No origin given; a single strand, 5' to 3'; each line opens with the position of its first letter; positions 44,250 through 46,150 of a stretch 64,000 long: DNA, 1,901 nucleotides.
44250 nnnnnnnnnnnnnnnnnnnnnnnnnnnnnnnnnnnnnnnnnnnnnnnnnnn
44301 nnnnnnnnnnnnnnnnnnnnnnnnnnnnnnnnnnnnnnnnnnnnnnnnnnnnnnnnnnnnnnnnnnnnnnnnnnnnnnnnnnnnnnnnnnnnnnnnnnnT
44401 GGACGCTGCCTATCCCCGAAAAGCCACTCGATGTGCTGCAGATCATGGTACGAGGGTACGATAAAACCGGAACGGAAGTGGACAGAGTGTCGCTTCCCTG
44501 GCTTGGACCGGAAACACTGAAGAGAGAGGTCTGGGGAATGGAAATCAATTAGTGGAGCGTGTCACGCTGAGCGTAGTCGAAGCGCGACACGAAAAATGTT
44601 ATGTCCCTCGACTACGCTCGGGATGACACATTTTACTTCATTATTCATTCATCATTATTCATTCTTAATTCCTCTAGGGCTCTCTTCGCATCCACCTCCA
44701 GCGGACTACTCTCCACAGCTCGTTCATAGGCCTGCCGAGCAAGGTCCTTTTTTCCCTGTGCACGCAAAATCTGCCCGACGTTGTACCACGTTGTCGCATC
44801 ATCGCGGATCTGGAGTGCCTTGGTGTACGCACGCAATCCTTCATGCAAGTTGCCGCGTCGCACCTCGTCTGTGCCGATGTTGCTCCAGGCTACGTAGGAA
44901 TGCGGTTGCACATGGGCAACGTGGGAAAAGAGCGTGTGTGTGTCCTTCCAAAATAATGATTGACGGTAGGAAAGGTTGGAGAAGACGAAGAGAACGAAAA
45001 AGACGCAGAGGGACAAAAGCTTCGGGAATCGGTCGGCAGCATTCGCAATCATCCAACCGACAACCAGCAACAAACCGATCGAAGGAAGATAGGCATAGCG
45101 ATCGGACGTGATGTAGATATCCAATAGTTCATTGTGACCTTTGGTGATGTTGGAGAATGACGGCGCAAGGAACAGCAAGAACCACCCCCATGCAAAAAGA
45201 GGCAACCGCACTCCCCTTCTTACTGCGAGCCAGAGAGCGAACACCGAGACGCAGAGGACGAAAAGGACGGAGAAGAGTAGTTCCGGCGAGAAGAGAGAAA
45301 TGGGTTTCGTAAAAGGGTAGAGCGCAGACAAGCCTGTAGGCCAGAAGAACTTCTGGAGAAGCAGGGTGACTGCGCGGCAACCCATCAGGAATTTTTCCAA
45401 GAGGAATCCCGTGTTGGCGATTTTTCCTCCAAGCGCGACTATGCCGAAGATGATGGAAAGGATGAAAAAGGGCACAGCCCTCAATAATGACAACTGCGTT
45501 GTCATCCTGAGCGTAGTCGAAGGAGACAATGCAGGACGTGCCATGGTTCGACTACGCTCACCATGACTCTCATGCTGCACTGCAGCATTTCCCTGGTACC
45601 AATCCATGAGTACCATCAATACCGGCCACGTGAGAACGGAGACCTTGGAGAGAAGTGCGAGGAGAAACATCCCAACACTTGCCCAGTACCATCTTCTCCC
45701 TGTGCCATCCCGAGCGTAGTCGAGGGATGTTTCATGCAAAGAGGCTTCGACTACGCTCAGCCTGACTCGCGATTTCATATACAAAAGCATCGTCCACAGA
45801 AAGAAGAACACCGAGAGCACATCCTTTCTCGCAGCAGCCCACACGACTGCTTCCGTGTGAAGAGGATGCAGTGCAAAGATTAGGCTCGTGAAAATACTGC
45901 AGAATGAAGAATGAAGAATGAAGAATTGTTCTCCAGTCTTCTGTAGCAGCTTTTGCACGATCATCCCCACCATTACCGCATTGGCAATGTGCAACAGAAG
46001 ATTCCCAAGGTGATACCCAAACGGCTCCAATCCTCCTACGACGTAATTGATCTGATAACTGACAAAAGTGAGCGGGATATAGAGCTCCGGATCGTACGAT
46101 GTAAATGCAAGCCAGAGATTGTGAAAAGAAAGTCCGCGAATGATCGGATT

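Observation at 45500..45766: Family-A palindromic elements inserted in frame, twice, in a membrane TPR protein gene (RPE-like behaviour)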

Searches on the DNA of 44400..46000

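Call 30: search_rna_families(source=window, start=44400, end=46000, threshold=evalue, max_evalue=10, show_alignments=3)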
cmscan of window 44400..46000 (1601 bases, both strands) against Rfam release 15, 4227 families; matches with E-value up to 10: 2.
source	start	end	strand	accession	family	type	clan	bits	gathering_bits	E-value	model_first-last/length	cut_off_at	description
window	45852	45959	+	RF01625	ceN28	Gene; snRNA; snoRNA; CD-box;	-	18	70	1.4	1-88/88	no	Caenorhabditis snoRNA ceN28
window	45910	45965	+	RF01991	SECIS_5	Cis-reg;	-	16.8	50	9.7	1-66/66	no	Selenocysteine insertion sequence 5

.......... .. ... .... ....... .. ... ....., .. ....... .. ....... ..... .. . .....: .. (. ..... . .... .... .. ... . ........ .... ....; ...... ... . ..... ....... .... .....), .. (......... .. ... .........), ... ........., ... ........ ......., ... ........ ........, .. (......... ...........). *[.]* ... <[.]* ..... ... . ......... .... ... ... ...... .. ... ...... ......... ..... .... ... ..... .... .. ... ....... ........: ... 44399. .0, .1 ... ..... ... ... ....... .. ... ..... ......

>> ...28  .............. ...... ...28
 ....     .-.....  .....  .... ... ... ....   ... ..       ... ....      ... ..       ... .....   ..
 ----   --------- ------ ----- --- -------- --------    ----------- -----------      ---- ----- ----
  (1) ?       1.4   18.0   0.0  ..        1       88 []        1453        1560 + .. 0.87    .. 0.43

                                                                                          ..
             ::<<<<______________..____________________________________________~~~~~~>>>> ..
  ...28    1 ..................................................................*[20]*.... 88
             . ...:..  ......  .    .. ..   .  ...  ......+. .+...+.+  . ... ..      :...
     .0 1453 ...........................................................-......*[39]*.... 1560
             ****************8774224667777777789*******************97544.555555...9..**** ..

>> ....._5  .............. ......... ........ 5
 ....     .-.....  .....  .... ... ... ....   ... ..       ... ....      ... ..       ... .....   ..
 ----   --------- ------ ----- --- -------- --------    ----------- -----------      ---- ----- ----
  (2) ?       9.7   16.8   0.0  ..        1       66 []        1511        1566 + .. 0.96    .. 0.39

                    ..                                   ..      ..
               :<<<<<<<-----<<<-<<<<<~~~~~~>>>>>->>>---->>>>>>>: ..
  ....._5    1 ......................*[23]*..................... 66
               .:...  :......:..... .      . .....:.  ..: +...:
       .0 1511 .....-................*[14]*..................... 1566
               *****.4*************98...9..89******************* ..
